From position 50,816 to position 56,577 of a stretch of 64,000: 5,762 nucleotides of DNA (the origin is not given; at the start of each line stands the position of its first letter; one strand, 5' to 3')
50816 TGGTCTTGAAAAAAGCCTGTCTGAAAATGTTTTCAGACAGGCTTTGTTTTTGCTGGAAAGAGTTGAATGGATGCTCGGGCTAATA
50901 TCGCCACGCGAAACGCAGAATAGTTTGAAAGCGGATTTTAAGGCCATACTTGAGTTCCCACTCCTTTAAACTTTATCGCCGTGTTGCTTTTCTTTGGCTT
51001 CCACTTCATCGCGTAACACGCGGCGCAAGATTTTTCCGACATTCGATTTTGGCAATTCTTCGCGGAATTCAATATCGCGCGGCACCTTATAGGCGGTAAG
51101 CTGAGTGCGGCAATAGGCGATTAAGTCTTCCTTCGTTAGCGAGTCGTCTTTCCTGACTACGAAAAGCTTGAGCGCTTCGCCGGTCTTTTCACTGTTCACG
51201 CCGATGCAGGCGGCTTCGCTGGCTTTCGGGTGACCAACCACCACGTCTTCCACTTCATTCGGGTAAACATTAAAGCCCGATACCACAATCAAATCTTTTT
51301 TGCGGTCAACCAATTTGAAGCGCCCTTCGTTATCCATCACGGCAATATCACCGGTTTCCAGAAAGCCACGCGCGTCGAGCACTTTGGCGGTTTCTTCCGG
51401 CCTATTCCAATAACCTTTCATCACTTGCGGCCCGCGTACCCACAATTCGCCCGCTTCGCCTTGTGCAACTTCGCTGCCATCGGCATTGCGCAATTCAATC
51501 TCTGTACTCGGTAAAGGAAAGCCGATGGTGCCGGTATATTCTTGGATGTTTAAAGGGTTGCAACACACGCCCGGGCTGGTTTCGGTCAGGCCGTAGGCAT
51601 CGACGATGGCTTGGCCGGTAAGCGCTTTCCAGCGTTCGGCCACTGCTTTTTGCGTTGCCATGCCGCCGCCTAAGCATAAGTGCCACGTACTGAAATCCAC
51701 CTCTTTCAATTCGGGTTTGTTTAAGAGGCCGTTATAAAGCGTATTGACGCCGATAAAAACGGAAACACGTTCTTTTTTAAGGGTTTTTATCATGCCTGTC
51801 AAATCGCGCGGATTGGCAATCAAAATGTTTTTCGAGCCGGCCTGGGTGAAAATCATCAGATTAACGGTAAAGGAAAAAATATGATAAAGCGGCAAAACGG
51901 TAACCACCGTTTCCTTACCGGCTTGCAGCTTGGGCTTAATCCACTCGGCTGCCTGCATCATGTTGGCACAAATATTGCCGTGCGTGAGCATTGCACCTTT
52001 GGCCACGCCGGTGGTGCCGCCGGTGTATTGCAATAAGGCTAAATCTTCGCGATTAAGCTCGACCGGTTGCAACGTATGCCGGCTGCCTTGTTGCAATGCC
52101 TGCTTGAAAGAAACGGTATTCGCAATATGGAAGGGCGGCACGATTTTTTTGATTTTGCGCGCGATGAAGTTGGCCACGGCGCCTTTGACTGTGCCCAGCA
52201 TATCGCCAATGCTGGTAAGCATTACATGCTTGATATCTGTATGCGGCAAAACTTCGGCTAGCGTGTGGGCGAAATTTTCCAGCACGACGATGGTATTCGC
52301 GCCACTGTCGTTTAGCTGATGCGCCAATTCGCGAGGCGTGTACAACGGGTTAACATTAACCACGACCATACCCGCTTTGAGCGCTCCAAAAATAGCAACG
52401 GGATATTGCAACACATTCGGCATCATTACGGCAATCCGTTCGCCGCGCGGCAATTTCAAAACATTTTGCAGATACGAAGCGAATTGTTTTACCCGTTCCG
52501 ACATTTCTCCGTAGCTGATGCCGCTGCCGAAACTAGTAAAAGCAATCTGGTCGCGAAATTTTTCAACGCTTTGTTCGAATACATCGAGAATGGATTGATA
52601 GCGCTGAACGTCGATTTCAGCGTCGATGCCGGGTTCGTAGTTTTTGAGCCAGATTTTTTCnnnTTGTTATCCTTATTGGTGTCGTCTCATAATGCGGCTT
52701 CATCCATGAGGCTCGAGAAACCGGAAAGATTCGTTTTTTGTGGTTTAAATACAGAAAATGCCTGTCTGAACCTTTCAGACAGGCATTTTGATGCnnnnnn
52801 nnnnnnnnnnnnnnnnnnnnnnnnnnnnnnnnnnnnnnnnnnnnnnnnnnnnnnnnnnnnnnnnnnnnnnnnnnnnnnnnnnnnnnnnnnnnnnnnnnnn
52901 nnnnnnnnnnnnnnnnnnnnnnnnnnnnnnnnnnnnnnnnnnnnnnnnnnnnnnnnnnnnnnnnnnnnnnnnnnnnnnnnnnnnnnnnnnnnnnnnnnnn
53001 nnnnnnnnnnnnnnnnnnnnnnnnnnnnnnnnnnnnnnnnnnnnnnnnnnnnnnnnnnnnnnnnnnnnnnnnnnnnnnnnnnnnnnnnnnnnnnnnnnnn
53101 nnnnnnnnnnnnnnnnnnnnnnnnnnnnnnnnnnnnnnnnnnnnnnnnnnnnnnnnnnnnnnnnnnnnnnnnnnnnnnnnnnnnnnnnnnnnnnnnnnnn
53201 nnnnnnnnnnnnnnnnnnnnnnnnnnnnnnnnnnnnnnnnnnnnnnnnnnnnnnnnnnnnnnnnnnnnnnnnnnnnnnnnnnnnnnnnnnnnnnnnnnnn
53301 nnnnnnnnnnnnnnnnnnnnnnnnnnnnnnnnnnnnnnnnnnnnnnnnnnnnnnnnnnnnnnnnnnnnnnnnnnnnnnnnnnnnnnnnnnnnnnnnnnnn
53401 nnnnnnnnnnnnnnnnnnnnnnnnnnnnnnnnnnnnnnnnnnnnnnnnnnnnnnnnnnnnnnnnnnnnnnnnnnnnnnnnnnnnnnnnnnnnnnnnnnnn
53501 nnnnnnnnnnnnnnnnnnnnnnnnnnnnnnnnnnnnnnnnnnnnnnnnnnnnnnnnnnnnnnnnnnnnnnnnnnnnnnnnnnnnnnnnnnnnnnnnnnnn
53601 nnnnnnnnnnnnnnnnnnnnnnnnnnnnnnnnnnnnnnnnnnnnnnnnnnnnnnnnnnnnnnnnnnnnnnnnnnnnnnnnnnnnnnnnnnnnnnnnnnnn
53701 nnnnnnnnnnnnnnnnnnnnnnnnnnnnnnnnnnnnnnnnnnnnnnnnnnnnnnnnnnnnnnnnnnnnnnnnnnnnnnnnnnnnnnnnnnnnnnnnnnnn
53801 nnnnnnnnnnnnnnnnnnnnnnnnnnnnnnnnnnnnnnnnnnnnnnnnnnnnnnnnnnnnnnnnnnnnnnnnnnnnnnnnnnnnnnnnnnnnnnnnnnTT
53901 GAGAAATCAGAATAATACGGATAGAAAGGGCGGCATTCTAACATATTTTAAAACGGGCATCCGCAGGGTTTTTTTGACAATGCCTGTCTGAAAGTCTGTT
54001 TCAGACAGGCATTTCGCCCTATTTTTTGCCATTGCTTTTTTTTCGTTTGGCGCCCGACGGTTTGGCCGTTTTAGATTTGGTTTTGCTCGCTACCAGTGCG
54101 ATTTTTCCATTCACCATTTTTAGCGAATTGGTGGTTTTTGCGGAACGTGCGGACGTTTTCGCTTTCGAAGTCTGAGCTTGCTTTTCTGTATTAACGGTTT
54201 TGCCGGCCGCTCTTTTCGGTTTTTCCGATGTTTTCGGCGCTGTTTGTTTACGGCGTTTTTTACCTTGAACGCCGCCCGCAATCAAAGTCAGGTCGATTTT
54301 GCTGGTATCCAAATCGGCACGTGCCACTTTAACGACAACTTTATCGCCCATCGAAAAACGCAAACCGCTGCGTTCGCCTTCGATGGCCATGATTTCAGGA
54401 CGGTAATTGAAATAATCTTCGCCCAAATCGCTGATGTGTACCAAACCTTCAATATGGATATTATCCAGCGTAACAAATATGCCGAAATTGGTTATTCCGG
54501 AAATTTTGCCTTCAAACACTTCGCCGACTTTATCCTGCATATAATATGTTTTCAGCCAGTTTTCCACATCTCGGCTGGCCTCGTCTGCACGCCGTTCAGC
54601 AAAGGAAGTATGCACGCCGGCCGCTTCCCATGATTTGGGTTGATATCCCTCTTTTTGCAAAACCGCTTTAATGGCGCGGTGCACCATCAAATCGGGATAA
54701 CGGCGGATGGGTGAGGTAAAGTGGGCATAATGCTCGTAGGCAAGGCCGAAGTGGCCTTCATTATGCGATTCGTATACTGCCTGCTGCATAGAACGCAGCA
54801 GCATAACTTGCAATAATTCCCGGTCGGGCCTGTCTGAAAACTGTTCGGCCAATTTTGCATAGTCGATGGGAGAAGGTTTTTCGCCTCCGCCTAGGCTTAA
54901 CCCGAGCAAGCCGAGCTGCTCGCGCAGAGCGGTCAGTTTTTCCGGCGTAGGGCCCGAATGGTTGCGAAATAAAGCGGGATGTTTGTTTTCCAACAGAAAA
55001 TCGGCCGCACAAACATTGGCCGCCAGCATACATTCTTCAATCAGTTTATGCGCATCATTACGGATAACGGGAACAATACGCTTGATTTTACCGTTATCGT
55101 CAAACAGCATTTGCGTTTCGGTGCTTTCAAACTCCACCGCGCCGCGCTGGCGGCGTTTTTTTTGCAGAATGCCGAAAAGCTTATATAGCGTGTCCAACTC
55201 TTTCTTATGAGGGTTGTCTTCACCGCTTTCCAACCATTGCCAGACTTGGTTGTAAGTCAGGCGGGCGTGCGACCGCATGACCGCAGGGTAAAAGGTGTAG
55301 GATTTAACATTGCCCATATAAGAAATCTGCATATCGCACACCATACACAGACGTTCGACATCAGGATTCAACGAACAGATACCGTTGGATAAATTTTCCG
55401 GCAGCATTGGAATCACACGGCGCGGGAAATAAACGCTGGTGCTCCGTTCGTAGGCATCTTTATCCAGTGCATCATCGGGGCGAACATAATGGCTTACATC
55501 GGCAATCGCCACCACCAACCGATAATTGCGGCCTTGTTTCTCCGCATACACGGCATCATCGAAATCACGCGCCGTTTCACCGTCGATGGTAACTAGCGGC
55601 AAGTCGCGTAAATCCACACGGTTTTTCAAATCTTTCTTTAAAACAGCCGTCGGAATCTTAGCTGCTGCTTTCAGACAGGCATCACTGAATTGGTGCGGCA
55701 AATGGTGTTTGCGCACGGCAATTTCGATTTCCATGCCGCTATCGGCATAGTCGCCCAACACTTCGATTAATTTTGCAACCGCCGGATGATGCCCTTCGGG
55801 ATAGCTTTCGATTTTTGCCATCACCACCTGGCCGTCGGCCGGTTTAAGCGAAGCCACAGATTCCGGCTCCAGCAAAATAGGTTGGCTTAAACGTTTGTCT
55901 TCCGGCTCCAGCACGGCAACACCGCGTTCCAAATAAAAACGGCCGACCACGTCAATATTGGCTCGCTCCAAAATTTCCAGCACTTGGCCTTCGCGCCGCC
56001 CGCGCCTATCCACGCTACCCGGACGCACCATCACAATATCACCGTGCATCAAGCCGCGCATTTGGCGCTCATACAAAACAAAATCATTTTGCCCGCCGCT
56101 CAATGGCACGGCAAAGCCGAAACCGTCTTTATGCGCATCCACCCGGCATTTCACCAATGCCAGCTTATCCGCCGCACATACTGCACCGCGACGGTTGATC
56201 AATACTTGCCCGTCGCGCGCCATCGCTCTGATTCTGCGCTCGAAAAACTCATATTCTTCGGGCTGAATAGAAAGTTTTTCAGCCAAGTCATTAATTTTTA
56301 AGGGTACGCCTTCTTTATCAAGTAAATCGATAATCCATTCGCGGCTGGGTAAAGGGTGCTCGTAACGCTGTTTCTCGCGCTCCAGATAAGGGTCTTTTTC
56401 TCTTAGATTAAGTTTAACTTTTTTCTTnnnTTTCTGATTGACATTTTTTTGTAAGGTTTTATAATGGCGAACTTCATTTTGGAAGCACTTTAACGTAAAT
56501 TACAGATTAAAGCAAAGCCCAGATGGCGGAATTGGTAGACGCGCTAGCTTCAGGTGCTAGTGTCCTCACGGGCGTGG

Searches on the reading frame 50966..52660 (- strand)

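Call 31: search_protein_families(library=pfam, proteins=[window:50966-52660:-], max_evalue=0.00001)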
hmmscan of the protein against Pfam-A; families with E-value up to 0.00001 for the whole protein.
window:50966-52660:- (564 aa): 2 families
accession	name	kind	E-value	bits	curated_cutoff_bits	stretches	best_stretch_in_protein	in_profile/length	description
PF00501.34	AMP-binding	-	1.7e-95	320.5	29.9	1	28-418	1-384/384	AMP-binding enzyme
PF13193.12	AMP-binding_C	-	2.4e-19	70.4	24.5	1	469-543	1-76/76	AMP-binding enzyme C-terminal domain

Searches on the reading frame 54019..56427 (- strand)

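Call 31: search_protein_families(library=pfam, proteins=[window:54019-56427:-], max_evalue=0.00001)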
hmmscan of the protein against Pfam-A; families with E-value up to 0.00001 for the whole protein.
window:54019-56427:- (802 aa): 4 families
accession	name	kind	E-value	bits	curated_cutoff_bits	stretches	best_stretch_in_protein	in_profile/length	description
PF00773.25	RNB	-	1.2e-115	386.7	29.3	1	270-592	1-326/326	RNB domain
PF17876.7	CSD2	-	6.3e-22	77.9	26.2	1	174-248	3-74/74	Cold shock domain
PF08206.17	OB_RNB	-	1.1e-17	63.9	24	1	94-152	1-58/58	Ribonuclease B OB domain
PF00575.29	S1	-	4.7e-14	52.9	22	1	632-714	2-72/74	S1 RNA binding domain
